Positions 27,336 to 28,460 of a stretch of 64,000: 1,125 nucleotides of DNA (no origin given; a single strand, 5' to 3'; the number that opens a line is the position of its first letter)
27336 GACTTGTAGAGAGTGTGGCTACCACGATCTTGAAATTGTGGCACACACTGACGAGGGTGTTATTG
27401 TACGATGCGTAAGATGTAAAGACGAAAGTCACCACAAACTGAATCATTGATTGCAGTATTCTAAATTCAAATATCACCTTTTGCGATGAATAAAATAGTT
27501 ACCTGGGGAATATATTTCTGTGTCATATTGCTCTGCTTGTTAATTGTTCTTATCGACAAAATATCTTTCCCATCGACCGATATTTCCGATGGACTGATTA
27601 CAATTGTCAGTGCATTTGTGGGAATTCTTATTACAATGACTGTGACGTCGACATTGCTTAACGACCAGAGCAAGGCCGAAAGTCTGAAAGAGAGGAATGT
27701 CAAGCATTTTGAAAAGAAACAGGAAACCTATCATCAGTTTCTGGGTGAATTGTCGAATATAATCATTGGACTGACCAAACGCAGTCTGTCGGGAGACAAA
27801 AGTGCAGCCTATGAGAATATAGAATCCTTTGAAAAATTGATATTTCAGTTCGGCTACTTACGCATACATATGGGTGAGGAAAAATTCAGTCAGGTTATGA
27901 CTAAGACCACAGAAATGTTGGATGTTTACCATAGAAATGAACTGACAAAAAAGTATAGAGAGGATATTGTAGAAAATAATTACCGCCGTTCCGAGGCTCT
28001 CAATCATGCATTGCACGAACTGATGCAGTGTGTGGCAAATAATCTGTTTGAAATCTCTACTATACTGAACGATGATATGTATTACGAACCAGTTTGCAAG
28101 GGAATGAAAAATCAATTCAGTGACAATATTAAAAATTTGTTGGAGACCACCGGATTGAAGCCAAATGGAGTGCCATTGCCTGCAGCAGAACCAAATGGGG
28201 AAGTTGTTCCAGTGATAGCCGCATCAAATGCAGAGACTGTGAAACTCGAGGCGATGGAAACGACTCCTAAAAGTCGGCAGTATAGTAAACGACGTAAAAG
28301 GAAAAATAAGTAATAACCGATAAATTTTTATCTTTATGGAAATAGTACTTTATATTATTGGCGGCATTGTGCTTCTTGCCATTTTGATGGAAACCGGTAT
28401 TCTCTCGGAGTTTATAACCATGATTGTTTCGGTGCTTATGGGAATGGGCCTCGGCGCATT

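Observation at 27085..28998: Low-GC cassette of four small membrane / zinc-ribbon proteins with no recognisable family: best candidate for an undescribed system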

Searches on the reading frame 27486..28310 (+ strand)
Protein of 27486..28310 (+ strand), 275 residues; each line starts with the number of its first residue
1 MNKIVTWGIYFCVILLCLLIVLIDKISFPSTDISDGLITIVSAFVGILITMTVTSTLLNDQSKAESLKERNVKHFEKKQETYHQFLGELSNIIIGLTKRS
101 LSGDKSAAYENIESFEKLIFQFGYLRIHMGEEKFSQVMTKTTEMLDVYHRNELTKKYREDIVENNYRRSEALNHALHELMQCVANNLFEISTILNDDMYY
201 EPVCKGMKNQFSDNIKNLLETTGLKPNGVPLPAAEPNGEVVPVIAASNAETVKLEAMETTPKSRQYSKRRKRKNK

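Call 3: search_protein_families(library=pfam, proteins=[window:27486-28310:+], max_evalue=1)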
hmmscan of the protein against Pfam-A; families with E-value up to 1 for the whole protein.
window:27486-28310:+ (275 aa): 1 family
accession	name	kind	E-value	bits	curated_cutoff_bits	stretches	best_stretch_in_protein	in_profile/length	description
PF05814.16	Ac76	-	0.0013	19.2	22.5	1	9-81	3-69/83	Orf76 (Ac76)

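Call 4: search_protein_families(library=ncbifam, proteins=[window:27486-28310:+], max_evalue=1)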
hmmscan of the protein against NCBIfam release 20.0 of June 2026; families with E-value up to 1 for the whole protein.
window:27486-28310:+ (275 aa): 2 families
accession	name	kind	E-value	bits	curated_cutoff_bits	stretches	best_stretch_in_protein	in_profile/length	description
TIGR02726.1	phenyl_P_delta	equivalog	0.054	13.7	281.95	1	26-89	30-94/169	phenylphosphate carboxylase subunit delta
TIGR03090.1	SASP_tlp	equivalog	0.072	13.6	72.9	1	138-178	24-62/70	small acid-soluble spore protein Tlp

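Call 5: search_protein_families(library=padloc, proteins=[window:27486-28310:+], max_evalue=1)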
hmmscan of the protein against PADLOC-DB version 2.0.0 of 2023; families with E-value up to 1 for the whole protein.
window:27486-28310:+ (275 aa): 0 families

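Call 6: search_protein_families(library=phrogs, proteins=[window:27486-28310:+], max_evalue=1)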
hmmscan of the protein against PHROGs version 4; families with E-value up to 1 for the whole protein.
window:27486-28310:+ (275 aa): 1 family
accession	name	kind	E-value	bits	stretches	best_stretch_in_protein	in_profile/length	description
phrog_2684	-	unknown function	0.044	15.2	1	106-160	24-78/127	-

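Call 10: find_homologous_proteins(query=window:27486-28310:+, max_evalue=0.001)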
Query window:27486-28310:+ (275 aa): 29 proteins with E <= 0.001 among 510 candidates.
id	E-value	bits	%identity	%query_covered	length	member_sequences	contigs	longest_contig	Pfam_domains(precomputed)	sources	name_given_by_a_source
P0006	2.5e-177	606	100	100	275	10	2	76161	-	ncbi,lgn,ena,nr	ncbi:MAG: hypothetical protein IKU50_08550 [Bacteroidaceae bacterium]|nr:hypothetical protein [Bacte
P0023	4.8e-73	264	65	73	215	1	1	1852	-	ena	-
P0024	5.5e-69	251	61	72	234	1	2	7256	-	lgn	-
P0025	3.4e-68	248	61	72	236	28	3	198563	-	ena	-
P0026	3.7e-68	248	54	81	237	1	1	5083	-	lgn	-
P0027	4.5e-68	248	54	81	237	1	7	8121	-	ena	-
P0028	9.5e-68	247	54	81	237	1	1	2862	-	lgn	-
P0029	1.4e-67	246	54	81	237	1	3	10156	-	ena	-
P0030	1.6e-67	246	54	81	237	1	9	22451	-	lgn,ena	-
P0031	4.0e-67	245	61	72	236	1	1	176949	-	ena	-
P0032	4.7e-67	245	54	81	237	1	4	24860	-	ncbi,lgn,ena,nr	ncbi:MAG: hypothetical protein IKY37_08090 [Bacteroidaceae bacterium]|nr:hypothetical protein [Bacte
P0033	9.0e-67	244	54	81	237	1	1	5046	-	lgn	-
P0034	1.3e-66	243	54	81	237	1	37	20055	-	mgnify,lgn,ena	mgnify:CR=1 FL=1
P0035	3.2e-66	242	54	81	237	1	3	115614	-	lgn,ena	-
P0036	4.8e-66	241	53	81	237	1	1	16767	-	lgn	-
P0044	2.6e-55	206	45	85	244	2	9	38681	-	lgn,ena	-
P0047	1.8e-46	177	44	81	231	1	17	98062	-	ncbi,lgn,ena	-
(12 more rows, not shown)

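Call 11: find_encoding_contigs(protein=P0025, flank=7000, max_places=2)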
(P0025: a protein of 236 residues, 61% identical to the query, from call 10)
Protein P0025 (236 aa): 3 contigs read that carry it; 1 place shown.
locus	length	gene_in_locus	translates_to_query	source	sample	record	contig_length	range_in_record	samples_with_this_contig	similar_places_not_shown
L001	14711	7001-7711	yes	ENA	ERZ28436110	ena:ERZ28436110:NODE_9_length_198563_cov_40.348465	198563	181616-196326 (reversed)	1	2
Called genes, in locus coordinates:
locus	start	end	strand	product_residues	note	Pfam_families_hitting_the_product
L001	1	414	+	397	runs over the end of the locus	PF13102:Phage_int_SAM_5, PF00589:Phage_integrase (weak)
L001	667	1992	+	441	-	PF01637:ATPase_2, PF13173:AAA_14, PF03008:DUF234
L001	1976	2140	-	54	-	-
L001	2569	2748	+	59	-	-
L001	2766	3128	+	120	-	-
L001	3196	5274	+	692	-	PF07715:Plug, PF00593:TonB_dep_Rec_b-barrel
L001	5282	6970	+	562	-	PF05992:SbmA_BacA, PF06472:ABC_membrane_2, PF00005:ABC_tran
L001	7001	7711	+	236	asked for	-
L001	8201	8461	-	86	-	PF01016:Ribosomal_L27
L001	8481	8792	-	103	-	PF00829:Ribosomal_L21p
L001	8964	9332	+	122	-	-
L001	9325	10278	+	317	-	-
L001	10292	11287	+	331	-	-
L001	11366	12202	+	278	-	PF00459:Inositol_P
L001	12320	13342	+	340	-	PF01207:Dus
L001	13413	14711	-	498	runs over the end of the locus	PF00999:Na_H_Exchanger, PF02080:TrkA_C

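Call 12: find_encoding_contigs(protein=P0047, flank=7000, max_places=2)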
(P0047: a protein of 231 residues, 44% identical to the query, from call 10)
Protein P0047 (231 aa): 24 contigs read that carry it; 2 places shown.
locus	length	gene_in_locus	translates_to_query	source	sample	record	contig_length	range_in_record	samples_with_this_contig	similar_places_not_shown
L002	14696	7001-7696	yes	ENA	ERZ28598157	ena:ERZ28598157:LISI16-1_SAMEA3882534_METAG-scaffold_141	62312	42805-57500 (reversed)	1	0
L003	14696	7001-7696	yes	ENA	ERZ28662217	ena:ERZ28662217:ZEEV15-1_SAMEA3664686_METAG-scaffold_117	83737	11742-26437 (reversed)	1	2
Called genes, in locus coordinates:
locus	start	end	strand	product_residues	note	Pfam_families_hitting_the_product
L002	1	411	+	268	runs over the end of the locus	PF18075:FtsX_ECD, PF02687:FtsX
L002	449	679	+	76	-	PF11297:DUF3098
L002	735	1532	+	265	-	PF02673:BacA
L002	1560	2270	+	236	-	PF01509:TruB_N, PF16198:TruB_C_2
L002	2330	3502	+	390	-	PF02547:Queuosine_synth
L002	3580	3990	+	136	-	PF01288:HPPK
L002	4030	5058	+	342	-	-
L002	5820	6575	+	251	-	PF02357:NusG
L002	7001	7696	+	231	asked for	-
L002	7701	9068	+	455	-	PF04055:Radical_SAM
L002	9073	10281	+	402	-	PF04055:Radical_SAM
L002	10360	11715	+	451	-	PF04055:Radical_SAM, PF13353:Fer4_12 (weak)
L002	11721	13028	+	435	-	PF04055:Radical_SAM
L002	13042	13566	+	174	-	-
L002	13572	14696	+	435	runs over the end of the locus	PF04055:Radical_SAM, PF13353:Fer4_12 (weak)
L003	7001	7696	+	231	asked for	-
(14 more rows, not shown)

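Call 13: find_encoding_contigs(protein=P0044, flank=7000, max_places=2)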
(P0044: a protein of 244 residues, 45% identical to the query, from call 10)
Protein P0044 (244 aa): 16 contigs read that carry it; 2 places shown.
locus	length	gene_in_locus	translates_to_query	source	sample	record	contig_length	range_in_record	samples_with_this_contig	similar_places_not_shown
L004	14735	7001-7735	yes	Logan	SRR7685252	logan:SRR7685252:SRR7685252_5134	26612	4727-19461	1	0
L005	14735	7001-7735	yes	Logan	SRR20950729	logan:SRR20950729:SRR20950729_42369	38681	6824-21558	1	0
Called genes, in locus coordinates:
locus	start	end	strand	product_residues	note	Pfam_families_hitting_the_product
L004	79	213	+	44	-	-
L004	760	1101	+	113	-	-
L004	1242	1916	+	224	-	-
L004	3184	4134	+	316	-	-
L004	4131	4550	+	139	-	-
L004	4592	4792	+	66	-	-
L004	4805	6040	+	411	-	PF00899:ThiF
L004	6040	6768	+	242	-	PF08239:SH3_3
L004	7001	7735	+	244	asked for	-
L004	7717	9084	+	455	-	PF04055:Radical_SAM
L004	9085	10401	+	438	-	PF04055:Radical_SAM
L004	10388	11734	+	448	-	PF04055:Radical_SAM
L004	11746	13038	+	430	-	PF04055:Radical_SAM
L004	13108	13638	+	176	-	-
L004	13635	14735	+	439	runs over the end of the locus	PF04055:Radical_SAM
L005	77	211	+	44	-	-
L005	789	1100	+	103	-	-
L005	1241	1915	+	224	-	-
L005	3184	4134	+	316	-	-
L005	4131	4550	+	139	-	-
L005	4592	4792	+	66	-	-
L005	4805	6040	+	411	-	PF00899:ThiF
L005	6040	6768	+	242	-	PF08239:SH3_3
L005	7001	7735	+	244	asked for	-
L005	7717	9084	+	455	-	PF04055:Radical_SAM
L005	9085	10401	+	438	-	PF04055:Radical_SAM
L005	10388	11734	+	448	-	PF04055:Radical_SAM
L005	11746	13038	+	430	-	PF04055:Radical_SAM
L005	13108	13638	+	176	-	-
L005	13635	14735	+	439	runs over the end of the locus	PF04055:Radical_SAM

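Call 14: find_encoding_contigs(protein=P0035, flank=7000, max_places=2)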
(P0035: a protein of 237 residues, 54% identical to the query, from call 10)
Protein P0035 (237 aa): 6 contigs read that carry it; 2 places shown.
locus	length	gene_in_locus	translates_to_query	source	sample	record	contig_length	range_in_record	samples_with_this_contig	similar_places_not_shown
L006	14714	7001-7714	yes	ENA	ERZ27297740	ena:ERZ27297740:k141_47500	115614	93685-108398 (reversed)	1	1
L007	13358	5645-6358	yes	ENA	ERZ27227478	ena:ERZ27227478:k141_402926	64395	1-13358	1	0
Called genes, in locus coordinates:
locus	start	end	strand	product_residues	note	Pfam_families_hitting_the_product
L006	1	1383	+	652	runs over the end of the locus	PF00890:FAD_binding_2, PF07992:Pyr_redox_2 (faint), PF02910:Succ_DH_flav_C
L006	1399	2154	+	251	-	PF13085:Fer2_3, PF00111:Fer2 (faint), PF13187:Fer4_9 (faint), PF13237:Fer4_10 (weak), PF12838:Fer4_7 (weak), PF13183:Fer4_8 (weak)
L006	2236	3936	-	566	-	PF01554:MatE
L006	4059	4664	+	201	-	PF03193:RsgA_GTPase (faint), PF00350:Dynamin_N (faint), PF01926:MMR_HSR1, PF02421:FeoB_N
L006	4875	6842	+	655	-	PF07498:Rho_N (weak), PF07497:Rho_RNA_bind, PF00006:ATP-synt_ab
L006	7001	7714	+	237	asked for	-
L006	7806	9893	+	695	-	PF07715:Plug, PF00593:TonB_dep_Rec_b-barrel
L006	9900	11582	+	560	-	PF06472:ABC_membrane_2, PF05992:SbmA_BacA, PF00005:ABC_tran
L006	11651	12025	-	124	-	PF11325:DUF3127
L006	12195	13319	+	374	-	PF00712:DNA_pol3_beta, PF02767:DNA_pol3_beta_2, PF02768:DNA_pol3_beta_3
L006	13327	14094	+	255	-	PF00929:RNase_T, PF20600:ExoX-like_C (weak)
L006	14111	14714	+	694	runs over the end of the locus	PF02441:Flavoprotein, PF04127:DFP, PF16119:DUF4835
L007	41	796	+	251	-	PF13085:Fer2_3, PF00111:Fer2 (faint), PF13187:Fer4_9 (faint), PF13237:Fer4_10 (weak), PF12838:Fer4_7 (weak), PF13183:Fer4_8 (weak)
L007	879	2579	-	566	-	PF01554:MatE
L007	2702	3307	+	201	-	PF03193:RsgA_GTPase (faint), PF00350:Dynamin_N (faint), PF01926:MMR_HSR1, PF02421:FeoB_N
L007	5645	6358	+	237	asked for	-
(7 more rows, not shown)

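Call 26: find_related_loci(query=A1, collection=genome_contigs, flank=10000)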
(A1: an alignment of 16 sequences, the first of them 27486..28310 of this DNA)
Query A1 (275 aa) in genome_contigs; peptide patterns used: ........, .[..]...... (x = any residue, [..] = any of these).
27 stretches matched a pattern; 6 encode a relative of the query (tblastn E <= 1e-3); 6 distinct loci.
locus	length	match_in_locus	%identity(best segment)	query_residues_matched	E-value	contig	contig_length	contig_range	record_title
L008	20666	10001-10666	55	4-224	8e-76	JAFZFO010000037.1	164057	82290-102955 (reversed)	MAG: Bacteroidaceae bacterium isolate RGIG7721 Water_buffalos_Rectum-3__c251524, whole genome shotgun sequence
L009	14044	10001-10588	60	1-199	1e-72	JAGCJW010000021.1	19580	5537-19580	MAG: Bacteroidales bacterium isolate RGIG9858 Yak_Rectum-2__c228274, whole genome shotgun sequence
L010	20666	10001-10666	44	5-225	2e-55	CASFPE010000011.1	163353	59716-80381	uncultured Bacteroides sp. isolate SI.A6.metabat-bins.90 genome assembly, contig: SI.A6.metabat-bins.90.fa_k141_67784, w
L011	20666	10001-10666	44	5-225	2e-55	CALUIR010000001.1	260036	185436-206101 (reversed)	MAG: uncultured Bacteroidaceae bacterium isolate BRZ_LC__bin66 genome assembly, contig: BRZ_LC__NODE_6_length_260036_cov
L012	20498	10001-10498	25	13-210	7e-13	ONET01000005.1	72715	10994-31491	uncultured Treponema sp. isolate RUG239 genome assembly, contig: scaffold_209, whole genome shotgun sequence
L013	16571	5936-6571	26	9-213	4e-11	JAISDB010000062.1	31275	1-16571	MAG: Prevotellaceae bacterium isolate Gx485_bin110 k119_2693929, whole genome shotgun sequence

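Call 31: search_protein_families(library=pfam, proteins=[L012:9977-11110:+, L013:5951-7114:+, L010:3177-5918:+, L010:6178-7122:+, L010:7122-7541:+, L010:10692-12056:+, L010:15921-16556:+, L010:17755-18603:+, L010:18603-19652:+, L010:19643-20236:+], max_evalue=0.01)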
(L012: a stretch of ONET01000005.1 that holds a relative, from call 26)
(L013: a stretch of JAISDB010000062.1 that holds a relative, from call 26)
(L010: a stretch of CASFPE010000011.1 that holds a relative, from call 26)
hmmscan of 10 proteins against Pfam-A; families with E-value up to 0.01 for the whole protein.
L012:9977-11110:+ (378 aa): 0 families

L013:5951-7114:+ (388 aa): 1 family
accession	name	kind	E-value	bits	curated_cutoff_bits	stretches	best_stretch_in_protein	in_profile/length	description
PF14826.12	FACT-Spt16_Nlob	-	0.0036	17.5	27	0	76-127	95-148/162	FACT complex subunit SPT16 N-terminal lobe domain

L010:3177-5918:+ (914 aa): 4 families
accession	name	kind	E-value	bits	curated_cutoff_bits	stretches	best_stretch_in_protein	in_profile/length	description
PF02574.22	S-methyl_trans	-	7.6e-94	315.2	22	1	14-320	1-281/283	Homocysteine S-methyltransferase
PF00809.28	Pterin_bind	-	5.1e-60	203.6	25.5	1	357-595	1-244/244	Pterin binding enzyme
PF02607.22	B12-binding_2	-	8.6e-28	96.8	23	1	656-729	1-73/74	B12 binding domain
PF02310.24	B12-binding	-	3e-19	69.5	32.1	1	745-837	1-95/121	B12 binding domain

L010:6178-7122:+ (315 aa): 0 families

L010:7122-7541:+ (140 aa): 0 families

L010:10692-12056:+ (455 aa): 2 families
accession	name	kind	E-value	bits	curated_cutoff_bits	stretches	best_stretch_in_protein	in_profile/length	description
PF04055.27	Radical_SAM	-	2.3e-18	67.4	29.5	1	99-262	3-157/166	Radical SAM superfamily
PF13353.11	Fer4_12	-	0.00039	21.2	22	1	101-212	13-118/137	4Fe-4S single cluster domain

L010:15921-16556:+ (212 aa): 0 families

L010:17755-18603:+ (283 aa): 3 families
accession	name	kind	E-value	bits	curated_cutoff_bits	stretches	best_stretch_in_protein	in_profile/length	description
PF13561.12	adh_short_C2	-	1.3e-33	117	27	1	50-281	1-234/236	Enoyl-(Acyl carrier protein) reductase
PF00106.31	adh_short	-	8.9e-32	110.6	26.6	1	44-235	1-192/195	short chain dehydrogenase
PF08659.16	KR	-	1.1e-06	29.2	22.6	1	45-204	2-161/180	KR domain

L010:18603-19652:+ (350 aa): 4 families
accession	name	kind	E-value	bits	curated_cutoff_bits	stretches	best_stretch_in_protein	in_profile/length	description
PF05343.19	Peptidase_M42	-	6.6e-63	212.9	23.2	1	52-329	3-292/292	M42 glutamyl aminopeptidase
PF01546.33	Peptidase_M20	-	4.1e-07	30.6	24.6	1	173-335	34-205/206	Peptidase family M20/M25/M40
PF02127.20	Peptidase_M18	-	8.2e-05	22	24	1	236-333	329-431/432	Aminopeptidase I zinc metalloprotease (M18)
PF04389.22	Peptidase_M28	-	0.0019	18.4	21.3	0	172-292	30-148/193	Peptidase family M28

L010:19643-20236:+ (198 aa): 9 families
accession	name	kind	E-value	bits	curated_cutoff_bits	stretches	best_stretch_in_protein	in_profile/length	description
PF13489.12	Methyltransf_23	-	3.7e-13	50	27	1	38-141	24-125/164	Methyltransferase domain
PF08242.18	Methyltransf_12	-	1.9e-12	48.2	30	1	41-130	1-98/98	Methyltransferase domain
PF08241.18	Methyltransf_11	-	2.2e-12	47.9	21.2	1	41-132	1-95/95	Methyltransferase domain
PF13649.12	Methyltransf_25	-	1.7e-11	45.1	27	1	40-128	1-97/97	Methyltransferase domain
PF13847.12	Methyltransf_31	-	2.4e-08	34.2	27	1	39-136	6-113/145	Methyltransferase domain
PF05175.20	MTS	-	3.5e-06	27.2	23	1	29-132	27-138/170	Methyltransferase small domain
PF05401.17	NodS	-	0.00012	22.4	24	1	39-132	46-144/201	Nodulation protein S (NodS)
PF12283.13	Protein_K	-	0.002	18.8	25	1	113-139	24-50/56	Bacteriophage protein K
PF08003.17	Methyltransf_9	-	0.0048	16.4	23.8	1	27-135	105-220/315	Protein of unknown function (DUF1698)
